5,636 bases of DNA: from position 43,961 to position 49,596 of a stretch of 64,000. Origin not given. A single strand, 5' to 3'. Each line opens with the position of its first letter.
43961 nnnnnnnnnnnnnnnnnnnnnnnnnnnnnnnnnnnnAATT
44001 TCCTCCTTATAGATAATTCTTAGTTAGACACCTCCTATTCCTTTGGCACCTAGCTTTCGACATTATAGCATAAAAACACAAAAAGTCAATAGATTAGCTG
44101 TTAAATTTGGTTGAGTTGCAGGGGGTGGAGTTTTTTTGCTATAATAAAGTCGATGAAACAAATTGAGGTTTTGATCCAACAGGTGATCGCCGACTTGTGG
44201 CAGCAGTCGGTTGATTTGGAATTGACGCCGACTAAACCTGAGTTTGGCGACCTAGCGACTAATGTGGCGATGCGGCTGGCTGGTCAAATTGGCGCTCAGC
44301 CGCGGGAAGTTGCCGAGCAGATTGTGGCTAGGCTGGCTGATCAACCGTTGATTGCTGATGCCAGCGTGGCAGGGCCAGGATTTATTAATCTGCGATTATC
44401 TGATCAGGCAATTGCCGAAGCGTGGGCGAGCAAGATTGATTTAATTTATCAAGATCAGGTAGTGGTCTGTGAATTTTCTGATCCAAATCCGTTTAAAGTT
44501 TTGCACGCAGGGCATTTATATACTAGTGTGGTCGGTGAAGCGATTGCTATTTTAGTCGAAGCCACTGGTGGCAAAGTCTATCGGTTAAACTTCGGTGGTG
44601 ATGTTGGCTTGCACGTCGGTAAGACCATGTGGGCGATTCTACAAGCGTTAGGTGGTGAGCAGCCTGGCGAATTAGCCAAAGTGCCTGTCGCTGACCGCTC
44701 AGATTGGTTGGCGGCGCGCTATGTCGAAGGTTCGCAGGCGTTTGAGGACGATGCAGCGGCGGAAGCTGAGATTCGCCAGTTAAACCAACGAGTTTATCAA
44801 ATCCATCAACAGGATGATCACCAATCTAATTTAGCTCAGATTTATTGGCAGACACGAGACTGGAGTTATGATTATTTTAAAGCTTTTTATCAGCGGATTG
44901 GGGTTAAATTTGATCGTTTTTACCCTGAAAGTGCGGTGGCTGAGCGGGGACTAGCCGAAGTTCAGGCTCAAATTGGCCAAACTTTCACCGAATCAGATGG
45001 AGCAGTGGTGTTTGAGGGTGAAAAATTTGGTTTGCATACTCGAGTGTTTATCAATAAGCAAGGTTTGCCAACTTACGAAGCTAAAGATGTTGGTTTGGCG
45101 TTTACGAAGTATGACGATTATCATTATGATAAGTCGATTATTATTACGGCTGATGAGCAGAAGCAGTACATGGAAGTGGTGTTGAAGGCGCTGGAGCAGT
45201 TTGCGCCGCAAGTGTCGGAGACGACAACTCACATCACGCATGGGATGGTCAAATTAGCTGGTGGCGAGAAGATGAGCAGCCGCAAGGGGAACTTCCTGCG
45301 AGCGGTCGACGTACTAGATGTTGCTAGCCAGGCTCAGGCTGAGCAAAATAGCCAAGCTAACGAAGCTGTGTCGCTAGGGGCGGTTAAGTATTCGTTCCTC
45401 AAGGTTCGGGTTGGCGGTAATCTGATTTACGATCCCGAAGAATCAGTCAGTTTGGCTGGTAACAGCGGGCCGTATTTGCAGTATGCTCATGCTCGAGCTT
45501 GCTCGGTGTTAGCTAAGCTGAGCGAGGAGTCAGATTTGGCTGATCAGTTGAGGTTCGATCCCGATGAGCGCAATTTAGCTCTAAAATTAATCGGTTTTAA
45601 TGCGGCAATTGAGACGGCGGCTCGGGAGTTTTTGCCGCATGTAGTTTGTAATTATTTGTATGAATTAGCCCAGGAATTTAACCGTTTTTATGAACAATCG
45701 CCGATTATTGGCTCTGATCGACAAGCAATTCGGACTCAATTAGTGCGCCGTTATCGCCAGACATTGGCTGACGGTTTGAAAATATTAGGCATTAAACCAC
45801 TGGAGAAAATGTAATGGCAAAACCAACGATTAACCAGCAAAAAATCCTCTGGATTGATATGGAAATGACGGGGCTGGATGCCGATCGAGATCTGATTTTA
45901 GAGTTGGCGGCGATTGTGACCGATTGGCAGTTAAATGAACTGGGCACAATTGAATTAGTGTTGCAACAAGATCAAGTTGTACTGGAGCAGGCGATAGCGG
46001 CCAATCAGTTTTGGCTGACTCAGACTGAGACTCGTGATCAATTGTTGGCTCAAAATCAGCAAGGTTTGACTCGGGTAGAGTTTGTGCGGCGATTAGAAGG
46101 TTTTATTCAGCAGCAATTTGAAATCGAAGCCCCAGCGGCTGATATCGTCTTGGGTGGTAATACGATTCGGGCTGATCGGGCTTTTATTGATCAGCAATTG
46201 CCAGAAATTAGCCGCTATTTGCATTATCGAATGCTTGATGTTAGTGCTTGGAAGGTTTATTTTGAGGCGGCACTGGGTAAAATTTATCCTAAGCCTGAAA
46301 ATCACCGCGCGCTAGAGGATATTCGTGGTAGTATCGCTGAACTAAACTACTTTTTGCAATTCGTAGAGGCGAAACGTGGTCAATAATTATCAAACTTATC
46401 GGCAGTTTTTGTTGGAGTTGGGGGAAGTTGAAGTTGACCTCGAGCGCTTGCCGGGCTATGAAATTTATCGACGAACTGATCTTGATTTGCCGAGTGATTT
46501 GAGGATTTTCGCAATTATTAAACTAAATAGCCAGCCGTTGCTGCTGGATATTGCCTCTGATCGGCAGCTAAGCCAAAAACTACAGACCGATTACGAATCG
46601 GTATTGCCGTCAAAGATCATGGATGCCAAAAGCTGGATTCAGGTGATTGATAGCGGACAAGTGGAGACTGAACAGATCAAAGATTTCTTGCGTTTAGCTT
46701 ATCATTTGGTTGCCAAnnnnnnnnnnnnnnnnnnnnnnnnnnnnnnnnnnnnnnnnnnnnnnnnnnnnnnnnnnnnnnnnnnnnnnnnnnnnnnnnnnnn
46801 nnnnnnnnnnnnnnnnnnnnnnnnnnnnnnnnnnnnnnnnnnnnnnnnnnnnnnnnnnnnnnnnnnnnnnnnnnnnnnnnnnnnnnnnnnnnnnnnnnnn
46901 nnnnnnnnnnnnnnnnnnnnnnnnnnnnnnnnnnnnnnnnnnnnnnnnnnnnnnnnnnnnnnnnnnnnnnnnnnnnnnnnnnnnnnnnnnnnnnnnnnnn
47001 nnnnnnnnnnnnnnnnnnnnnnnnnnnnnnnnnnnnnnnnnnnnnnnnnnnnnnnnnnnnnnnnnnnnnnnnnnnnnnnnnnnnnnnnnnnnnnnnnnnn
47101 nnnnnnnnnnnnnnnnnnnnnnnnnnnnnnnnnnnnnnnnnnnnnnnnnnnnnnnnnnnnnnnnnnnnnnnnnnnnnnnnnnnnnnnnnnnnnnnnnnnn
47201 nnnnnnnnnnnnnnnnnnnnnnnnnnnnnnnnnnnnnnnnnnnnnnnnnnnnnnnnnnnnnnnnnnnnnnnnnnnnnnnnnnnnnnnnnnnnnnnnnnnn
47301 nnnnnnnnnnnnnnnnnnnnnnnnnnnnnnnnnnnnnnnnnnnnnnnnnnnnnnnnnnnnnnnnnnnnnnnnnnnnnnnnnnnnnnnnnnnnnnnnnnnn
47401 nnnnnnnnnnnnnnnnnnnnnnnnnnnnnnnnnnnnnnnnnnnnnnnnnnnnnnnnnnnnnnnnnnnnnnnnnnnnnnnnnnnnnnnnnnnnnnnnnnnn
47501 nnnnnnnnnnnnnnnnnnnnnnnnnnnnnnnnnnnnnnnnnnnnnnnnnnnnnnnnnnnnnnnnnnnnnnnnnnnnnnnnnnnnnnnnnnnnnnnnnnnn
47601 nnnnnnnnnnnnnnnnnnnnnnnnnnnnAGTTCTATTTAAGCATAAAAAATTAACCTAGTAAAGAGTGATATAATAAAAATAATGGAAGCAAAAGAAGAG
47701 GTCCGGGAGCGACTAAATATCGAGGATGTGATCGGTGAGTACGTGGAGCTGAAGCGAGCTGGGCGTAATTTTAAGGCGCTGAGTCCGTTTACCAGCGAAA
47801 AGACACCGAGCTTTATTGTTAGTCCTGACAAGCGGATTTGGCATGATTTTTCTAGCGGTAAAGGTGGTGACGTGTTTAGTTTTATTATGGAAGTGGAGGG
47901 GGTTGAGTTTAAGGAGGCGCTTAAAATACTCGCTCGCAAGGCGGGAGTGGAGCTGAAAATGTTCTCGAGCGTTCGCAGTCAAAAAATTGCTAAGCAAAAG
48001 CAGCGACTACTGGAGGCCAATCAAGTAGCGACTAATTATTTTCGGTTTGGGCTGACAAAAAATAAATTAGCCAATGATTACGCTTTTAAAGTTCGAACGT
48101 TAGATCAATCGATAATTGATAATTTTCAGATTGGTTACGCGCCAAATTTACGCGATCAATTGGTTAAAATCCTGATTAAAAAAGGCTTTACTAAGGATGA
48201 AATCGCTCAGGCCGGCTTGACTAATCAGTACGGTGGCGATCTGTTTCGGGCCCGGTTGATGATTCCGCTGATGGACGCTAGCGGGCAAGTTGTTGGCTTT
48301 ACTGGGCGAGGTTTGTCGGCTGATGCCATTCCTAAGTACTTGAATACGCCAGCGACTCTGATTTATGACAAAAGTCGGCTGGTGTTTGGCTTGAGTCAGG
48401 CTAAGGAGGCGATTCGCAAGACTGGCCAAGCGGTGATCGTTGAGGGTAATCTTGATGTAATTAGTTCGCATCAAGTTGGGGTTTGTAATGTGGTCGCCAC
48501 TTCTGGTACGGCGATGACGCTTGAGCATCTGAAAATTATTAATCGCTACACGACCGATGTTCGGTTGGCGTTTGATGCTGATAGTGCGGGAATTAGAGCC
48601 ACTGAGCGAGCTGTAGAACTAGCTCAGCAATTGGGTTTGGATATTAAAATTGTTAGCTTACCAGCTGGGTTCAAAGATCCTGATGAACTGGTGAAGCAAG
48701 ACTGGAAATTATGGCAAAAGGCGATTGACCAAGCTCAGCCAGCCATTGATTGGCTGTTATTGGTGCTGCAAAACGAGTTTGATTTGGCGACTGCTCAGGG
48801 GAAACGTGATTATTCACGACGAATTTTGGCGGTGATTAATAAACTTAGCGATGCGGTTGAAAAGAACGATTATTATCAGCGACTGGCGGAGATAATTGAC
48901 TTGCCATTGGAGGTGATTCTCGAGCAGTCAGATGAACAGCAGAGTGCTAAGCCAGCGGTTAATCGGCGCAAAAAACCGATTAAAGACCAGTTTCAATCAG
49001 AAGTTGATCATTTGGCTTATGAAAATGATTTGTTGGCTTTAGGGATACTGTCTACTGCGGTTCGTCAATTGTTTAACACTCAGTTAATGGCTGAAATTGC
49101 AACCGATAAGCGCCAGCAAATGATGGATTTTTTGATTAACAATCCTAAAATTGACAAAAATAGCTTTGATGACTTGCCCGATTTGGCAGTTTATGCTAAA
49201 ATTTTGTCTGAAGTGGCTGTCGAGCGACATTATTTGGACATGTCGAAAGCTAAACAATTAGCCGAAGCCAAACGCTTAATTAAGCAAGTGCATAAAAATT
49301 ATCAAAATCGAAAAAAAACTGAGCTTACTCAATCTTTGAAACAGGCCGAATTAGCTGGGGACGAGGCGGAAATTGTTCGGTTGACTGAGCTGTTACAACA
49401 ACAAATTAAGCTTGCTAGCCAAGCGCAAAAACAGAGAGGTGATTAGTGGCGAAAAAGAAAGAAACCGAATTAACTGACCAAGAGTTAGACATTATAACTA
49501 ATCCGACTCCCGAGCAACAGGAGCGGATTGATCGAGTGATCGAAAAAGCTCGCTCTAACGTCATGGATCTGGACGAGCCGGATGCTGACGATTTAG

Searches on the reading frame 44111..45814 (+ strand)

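Call 37: search_protein_families(library=pfam, proteins=[window:44111-45814:+], max_evalue=0.00001)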
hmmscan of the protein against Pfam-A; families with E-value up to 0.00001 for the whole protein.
window:44111-45814:+ (567 aa): 3 families
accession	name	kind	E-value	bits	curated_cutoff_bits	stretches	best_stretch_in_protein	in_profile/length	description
PF00750.26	tRNA-synt_1d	-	6.3e-32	111.3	23.3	1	114-430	18-337/349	tRNA synthetases class I (R), catalytic domain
PF05746.21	DALR_1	-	2.3e-31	108.7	22.3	1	456-567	1-117/117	DALR anticodon binding domain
PF03485.21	Arg_tRNA_synt_N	-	1.6e-21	77.1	21.5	1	17-96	2-85/85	Arginyl tRNA synthetase N terminal domain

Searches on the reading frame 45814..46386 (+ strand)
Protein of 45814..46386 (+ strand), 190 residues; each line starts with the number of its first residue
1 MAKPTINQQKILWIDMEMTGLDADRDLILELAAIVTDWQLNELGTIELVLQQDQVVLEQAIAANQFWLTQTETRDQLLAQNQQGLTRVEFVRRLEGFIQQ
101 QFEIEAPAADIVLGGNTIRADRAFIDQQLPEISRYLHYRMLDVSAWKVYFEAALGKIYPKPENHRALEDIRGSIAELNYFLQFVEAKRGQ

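Call 90: search_protein_families(library=pfam, proteins=[window:45814-46386:+], max_evalue=0.00001)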
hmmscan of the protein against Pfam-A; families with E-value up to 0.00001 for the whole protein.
window:45814-46386:+ (190 aa): 1 family
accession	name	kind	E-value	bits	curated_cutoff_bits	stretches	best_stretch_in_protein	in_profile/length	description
PF00929.31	RNase_T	-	1.6e-14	55.2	24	1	12-176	1-163/164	Exonuclease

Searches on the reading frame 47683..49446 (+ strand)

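Call 90: search_protein_families(library=pfam, proteins=[window:47683-49446:+], max_evalue=0.00001)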
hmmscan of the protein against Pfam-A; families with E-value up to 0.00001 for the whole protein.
window:47683-49446:+ (587 aa): 7 families
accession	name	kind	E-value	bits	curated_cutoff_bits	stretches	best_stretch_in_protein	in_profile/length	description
PF08275.17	DNAG_N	-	1.2e-29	103.5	26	1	126-241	8-128/128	DNA primase catalytic core, N-terminal domain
PF01807.25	Zn_ribbon_DnaG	-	6.5e-29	100.1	24.9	1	5-92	7-94/98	CHC2 zinc finger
PF13155.12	Toprim_2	-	7.2e-23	81.2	22.1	1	251-336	1-87/88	Toprim-like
PF13662.12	Toprim_4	-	4.9e-15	56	25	1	249-324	2-84/85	Toprim domain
PF01751.28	Toprim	-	3.4e-11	43.6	23.1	1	250-323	2-93/96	Toprim domain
PF10410.14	DnaB_bind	-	3.9e-09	37.1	20.6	1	355-409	1-55/56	DnaB-helicase binding domain of primase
PF13362.12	Toprim_3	-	3.3e-06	27.9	27.2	1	250-337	2-89/95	Toprim domain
